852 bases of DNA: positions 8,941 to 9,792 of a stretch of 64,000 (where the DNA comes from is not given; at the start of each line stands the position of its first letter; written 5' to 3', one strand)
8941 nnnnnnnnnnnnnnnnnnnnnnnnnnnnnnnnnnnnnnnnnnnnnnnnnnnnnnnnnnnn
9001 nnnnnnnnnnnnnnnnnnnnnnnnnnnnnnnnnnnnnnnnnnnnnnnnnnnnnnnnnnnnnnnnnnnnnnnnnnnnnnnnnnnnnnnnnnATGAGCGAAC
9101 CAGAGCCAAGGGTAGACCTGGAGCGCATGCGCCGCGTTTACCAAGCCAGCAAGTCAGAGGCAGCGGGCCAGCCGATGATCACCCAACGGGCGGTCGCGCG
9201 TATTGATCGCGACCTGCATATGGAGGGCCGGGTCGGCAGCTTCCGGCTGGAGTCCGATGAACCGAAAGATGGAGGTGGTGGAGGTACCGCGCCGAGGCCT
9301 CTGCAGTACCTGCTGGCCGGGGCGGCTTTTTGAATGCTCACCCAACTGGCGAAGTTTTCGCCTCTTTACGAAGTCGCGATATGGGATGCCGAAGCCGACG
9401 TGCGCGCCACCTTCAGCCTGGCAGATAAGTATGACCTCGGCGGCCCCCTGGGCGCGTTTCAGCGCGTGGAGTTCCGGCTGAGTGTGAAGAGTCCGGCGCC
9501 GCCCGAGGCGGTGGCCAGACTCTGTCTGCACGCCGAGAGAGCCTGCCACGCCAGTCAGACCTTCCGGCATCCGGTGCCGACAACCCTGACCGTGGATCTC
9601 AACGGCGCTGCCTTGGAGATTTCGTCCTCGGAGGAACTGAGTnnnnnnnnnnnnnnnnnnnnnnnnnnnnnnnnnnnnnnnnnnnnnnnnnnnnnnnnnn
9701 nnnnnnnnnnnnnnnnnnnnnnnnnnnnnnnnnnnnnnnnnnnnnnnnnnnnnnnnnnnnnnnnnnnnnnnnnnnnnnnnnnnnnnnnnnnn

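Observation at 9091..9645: OsmC/Ohr-family gene with TGA exactly at the peroxidatic cysteine codon plus a downstream hairpin: candidate selenocysteine peroxiredoxin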

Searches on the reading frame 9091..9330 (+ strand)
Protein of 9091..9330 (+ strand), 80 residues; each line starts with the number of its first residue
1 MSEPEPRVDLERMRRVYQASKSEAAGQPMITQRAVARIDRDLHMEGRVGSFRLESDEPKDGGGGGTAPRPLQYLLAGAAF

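Call 5: search_protein_families(library=pfam, proteins=[window:9091-9330:+], max_evalue=1)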
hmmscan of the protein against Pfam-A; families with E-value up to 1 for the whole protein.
seq(80 aa): 0 families

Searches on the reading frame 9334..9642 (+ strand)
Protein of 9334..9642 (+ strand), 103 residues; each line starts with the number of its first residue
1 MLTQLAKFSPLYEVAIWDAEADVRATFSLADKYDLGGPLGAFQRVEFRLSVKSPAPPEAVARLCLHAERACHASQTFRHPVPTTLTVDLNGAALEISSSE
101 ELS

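Call 5: search_protein_families(library=pfam, proteins=[window:9334-9642:+], max_evalue=1)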
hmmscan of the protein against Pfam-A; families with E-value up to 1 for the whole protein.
seq(103 aa): 2 families
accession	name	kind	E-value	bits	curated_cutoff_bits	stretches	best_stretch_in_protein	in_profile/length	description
PF02566.24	OsmC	-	4.1e-06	27.6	27.5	1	17-85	36-99/100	OsmC-like protein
PF06366.19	FlhE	-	0.24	11.9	25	1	41-71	28-57/106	Flagellar protein FlhE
